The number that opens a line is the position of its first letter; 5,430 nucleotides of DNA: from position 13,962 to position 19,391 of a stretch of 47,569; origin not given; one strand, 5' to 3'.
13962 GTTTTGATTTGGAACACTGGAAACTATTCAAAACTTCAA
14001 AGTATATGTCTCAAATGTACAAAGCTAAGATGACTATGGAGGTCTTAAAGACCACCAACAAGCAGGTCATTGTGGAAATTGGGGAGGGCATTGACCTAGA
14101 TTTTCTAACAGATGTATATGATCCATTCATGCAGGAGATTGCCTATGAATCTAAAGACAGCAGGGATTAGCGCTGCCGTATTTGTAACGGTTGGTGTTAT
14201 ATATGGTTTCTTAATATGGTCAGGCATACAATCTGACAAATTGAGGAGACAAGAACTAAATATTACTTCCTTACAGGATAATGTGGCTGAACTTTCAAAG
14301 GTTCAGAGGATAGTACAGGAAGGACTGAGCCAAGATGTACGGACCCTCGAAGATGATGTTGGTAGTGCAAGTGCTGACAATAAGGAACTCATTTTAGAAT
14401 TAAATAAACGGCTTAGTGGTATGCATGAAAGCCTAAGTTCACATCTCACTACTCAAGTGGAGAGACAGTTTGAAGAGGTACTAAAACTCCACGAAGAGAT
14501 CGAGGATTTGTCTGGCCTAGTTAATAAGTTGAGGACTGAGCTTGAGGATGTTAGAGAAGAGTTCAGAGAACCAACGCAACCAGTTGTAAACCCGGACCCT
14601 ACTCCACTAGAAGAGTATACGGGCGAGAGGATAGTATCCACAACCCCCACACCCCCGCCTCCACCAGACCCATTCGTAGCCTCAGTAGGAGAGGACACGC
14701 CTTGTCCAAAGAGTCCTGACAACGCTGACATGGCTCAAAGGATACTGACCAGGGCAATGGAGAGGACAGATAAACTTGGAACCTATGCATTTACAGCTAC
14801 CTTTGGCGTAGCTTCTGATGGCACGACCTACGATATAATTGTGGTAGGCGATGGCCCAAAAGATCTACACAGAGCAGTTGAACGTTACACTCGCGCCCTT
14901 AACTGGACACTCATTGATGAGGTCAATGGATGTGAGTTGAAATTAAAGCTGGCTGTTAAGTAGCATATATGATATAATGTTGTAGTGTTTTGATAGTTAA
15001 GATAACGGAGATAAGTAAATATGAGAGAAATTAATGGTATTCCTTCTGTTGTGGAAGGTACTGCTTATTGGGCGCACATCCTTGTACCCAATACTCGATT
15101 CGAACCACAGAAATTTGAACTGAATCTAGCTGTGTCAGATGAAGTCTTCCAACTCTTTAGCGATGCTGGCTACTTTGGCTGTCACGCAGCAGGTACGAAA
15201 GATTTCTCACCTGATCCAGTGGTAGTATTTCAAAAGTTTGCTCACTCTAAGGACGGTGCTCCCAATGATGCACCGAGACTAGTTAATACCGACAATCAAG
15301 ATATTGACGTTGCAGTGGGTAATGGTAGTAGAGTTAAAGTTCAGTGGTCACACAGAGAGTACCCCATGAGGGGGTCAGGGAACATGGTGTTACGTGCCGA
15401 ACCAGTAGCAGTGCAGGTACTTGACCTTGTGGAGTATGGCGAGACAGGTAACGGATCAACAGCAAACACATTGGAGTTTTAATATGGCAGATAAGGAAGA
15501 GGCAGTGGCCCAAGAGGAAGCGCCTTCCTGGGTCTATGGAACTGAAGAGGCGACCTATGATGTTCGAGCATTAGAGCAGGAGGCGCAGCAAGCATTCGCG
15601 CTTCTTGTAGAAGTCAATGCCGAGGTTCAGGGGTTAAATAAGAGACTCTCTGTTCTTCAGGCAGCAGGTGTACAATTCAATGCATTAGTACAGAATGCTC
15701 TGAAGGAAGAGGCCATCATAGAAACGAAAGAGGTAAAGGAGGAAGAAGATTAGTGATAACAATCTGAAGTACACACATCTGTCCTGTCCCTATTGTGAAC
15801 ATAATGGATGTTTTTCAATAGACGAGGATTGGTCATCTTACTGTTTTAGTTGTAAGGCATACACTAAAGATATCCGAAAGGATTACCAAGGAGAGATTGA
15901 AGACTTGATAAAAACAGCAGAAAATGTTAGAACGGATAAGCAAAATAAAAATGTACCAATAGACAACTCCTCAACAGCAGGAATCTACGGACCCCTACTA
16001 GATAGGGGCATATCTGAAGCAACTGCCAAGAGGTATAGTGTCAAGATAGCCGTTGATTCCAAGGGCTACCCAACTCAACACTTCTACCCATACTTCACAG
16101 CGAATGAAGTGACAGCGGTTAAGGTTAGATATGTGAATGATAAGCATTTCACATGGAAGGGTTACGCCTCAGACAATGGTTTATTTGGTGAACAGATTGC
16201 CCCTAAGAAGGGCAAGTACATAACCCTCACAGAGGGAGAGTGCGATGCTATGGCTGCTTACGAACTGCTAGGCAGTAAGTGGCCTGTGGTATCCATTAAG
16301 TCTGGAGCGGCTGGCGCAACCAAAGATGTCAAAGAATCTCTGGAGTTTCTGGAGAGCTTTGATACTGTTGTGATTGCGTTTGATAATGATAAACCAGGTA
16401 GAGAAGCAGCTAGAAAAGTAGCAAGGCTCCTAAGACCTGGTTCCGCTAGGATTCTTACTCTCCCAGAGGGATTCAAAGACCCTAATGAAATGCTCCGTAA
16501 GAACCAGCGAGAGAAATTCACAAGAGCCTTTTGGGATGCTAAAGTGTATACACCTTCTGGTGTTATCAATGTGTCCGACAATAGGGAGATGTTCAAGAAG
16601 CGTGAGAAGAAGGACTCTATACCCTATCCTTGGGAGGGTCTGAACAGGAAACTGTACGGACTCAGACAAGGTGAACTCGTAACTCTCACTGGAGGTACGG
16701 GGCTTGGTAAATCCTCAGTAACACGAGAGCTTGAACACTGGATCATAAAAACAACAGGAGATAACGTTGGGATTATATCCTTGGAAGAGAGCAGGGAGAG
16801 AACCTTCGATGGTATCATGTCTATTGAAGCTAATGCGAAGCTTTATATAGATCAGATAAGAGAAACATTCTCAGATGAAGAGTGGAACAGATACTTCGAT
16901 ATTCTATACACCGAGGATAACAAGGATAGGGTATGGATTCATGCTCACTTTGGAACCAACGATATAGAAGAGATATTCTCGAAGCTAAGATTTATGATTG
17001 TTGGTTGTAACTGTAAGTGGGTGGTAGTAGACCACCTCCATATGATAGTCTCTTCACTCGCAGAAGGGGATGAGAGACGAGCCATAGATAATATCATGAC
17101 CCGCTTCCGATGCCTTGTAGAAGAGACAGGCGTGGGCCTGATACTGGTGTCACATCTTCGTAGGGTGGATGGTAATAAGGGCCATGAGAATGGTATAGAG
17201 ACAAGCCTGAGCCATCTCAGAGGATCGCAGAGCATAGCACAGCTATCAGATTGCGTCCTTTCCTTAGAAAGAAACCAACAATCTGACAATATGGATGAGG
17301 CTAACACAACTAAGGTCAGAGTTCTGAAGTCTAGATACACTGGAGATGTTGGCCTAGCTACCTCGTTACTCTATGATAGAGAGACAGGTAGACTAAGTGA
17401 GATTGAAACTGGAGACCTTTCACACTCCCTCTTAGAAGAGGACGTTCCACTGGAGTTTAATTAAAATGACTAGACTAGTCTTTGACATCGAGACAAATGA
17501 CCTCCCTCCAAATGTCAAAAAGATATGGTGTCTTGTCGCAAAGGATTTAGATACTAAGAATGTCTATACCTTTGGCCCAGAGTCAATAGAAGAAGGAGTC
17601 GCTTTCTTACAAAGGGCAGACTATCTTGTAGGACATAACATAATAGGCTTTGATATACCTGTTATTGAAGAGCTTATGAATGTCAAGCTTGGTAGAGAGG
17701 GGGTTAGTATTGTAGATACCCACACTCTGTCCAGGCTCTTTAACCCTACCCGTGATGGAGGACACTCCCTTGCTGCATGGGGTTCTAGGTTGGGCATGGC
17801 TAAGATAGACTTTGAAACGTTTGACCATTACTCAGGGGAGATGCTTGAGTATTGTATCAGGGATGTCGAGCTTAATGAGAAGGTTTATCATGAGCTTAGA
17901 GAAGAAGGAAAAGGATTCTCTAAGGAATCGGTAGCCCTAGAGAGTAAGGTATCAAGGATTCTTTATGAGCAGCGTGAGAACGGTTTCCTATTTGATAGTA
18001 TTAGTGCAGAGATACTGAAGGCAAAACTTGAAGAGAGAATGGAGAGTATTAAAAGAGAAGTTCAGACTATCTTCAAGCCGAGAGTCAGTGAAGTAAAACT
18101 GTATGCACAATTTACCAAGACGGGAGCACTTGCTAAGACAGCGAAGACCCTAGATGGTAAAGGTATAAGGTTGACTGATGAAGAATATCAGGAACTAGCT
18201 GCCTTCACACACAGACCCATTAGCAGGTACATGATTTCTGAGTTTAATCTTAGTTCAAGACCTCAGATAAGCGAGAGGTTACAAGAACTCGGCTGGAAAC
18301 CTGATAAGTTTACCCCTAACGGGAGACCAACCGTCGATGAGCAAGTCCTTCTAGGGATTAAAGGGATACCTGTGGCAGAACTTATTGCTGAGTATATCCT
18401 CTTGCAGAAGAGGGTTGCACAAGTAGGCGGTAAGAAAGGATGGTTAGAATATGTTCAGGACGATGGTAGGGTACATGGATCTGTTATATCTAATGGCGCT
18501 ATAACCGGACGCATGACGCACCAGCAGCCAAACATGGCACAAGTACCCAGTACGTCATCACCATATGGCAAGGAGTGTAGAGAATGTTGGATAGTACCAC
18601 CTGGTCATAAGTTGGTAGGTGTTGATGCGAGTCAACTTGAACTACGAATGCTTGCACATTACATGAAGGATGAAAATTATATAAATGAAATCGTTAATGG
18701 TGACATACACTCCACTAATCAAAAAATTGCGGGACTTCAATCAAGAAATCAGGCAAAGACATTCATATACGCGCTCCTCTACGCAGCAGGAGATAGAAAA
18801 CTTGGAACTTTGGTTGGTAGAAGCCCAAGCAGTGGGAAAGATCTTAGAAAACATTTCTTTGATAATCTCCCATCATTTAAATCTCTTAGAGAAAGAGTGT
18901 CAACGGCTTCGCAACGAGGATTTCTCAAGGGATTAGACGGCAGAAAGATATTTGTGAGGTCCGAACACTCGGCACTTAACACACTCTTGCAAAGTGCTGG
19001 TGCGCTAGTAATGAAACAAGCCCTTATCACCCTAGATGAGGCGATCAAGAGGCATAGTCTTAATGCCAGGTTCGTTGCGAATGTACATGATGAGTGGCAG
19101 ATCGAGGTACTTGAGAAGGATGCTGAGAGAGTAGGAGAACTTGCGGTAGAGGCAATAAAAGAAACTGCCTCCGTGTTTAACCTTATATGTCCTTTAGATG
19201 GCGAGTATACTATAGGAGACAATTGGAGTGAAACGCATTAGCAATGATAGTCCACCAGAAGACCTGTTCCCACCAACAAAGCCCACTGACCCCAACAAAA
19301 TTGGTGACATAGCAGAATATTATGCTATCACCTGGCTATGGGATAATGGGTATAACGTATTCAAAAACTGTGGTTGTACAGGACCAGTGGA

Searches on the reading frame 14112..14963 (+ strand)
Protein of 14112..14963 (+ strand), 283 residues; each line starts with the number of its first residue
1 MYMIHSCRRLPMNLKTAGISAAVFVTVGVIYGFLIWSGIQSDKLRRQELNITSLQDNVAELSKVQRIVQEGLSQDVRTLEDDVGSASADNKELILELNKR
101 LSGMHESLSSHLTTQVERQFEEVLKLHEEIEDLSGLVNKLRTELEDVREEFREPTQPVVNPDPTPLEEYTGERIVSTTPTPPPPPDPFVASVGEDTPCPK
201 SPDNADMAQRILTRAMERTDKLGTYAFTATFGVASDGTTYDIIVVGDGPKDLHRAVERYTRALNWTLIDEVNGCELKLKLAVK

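Call 47: search_protein_families(library=pfam, proteins=[window:14112-14963:+], max_evalue=0.01)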
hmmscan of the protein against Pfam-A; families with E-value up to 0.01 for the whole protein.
window:14112-14963:+ (283 aa): 2 families
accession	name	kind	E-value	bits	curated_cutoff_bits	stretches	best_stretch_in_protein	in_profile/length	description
PF10392.15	COG5_N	-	0.0082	16.8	31.2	0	88-161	25-98/132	Conserved oligomeric Golgi complex subunit 5, N-terminal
PF01763.21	Herpes_UL6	-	0.0085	15.1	27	0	104-153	361-410/562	Herpesvirus UL6 like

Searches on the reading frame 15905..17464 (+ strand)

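Call 48: search_protein_families(library=pfam, proteins=[window:15905-17464:+], max_evalue=0.01)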
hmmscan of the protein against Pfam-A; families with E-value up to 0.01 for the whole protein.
window:15905-17464:+ (519 aa): 7 families
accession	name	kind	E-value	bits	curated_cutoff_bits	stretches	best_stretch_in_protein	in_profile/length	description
PF03796.21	DnaB_C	-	1.7e-23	83.7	27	1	243-491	6-247/255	DnaB-like helicase C terminal domain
PF13155.12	Toprim_2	-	1.7e-12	48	22.1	1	108-197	2-88/88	Toprim-like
PF06745.19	ATPase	-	6.2e-08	32.7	26.6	1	244-478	6-207/231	KaiC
PF13481.12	AAA_25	-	2.5e-05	24.4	27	1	251-420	27-192/195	AAA domain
PF13362.12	Toprim_3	-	5e-05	24.1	27.2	1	139-200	29-92/95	Toprim domain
PF13662.12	Toprim_4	-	7.4e-05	23.3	25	1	106-179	3-77/85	Toprim domain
PF01751.28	Toprim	-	0.00015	22.3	23.1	1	107-179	3-89/96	Toprim domain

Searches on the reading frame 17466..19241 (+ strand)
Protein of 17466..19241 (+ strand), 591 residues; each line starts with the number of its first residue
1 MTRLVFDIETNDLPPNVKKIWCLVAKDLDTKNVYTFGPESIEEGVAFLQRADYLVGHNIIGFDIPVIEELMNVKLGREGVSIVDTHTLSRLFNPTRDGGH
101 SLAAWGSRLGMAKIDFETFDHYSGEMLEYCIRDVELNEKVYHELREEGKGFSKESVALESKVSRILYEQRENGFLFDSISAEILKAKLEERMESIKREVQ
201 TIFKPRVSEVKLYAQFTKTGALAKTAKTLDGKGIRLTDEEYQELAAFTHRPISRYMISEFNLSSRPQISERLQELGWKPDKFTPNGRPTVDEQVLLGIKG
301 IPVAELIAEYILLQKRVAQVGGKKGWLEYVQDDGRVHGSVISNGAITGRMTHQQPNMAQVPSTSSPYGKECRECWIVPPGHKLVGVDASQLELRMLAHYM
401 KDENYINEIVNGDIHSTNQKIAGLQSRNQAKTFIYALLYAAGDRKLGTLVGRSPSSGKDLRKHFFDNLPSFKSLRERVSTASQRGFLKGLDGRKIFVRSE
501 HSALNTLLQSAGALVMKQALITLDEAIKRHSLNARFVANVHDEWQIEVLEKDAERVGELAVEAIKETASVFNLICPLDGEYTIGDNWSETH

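Call 48: search_protein_families(library=pfam, proteins=[window:17466-19241:+], max_evalue=0.01)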
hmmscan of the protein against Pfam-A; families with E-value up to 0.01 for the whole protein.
window:17466-19241:+ (591 aa): 2 families
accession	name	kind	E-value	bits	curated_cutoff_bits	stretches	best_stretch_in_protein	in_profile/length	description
PF00476.26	DNA_pol_A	-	1e-56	193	34.3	1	246-589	16-381/381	DNA polymerase family A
PF13482.12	RNase_H_2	-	0.0021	18.5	22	1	5-75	2-83/165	RNase_H superfamily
